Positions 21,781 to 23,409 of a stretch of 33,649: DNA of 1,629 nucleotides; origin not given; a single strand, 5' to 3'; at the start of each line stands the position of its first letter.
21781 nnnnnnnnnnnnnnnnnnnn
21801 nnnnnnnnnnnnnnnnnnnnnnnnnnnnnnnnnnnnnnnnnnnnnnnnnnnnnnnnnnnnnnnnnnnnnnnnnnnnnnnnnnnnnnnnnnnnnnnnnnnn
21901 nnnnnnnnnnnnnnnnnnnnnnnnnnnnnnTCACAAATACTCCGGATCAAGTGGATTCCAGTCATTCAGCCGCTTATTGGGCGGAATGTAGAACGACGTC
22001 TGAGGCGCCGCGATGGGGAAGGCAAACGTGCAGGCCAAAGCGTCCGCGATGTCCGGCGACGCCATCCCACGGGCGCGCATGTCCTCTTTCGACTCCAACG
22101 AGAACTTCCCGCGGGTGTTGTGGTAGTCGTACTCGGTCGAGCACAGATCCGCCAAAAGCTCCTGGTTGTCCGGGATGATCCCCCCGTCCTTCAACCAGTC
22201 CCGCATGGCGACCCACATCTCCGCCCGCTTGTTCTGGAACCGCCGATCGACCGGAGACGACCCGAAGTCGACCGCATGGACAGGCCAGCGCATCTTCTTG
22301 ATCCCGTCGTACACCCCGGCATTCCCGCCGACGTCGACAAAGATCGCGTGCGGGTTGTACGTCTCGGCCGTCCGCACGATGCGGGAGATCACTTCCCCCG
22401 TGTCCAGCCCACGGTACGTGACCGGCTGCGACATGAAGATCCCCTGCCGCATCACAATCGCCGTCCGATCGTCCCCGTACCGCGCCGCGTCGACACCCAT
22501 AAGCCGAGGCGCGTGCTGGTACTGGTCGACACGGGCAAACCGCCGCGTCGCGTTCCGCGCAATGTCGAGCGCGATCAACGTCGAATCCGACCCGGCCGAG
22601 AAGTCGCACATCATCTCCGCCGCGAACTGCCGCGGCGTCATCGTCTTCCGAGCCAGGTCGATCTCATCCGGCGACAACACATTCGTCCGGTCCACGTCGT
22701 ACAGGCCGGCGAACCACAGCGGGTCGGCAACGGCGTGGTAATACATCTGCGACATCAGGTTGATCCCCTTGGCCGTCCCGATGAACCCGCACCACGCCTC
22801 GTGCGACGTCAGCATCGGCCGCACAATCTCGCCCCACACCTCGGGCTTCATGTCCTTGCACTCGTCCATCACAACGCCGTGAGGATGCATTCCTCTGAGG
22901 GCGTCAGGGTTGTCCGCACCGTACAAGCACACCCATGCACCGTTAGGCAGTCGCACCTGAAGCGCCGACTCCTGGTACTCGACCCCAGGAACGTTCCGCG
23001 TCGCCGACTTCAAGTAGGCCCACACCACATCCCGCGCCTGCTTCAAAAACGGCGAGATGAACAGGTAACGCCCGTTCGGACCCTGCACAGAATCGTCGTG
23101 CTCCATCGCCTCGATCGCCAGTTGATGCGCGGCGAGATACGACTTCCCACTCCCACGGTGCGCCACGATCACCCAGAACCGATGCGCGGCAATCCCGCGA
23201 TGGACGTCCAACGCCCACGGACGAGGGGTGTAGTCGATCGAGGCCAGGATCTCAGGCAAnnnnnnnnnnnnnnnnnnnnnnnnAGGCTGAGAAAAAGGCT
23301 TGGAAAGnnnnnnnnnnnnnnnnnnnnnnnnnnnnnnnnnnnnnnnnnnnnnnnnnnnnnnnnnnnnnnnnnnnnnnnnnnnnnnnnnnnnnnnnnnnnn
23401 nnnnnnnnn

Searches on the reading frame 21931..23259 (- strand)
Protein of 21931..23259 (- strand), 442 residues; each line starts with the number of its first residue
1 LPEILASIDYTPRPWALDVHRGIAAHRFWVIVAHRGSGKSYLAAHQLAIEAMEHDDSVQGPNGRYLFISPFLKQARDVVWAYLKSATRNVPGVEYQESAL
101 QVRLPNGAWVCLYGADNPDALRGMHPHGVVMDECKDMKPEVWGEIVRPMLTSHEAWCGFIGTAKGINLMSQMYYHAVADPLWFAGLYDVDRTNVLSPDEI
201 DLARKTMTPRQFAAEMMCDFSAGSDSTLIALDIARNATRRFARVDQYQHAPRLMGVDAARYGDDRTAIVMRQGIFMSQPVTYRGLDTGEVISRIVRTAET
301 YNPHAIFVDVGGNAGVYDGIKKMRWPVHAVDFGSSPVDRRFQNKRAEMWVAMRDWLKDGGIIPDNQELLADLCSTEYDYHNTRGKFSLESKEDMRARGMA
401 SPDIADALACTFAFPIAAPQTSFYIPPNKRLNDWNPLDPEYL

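Call 40: search_protein_families(library=pfam, max_evalue=0.001, proteins=[window:21931-23259:-])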
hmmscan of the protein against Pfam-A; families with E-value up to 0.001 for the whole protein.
window:21931-23259:- (442 aa): 2 families
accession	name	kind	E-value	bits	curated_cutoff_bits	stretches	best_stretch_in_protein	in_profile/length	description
PF03237.21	Terminase_6N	-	2.7e-05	24.3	22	1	32-226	3-206/215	Terminase large subunit, T4likevirus-type, N-terminal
PF04466.19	Terminase_3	-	0.00038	20.5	23.2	1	26-150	2-123/201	Phage terminase large subunit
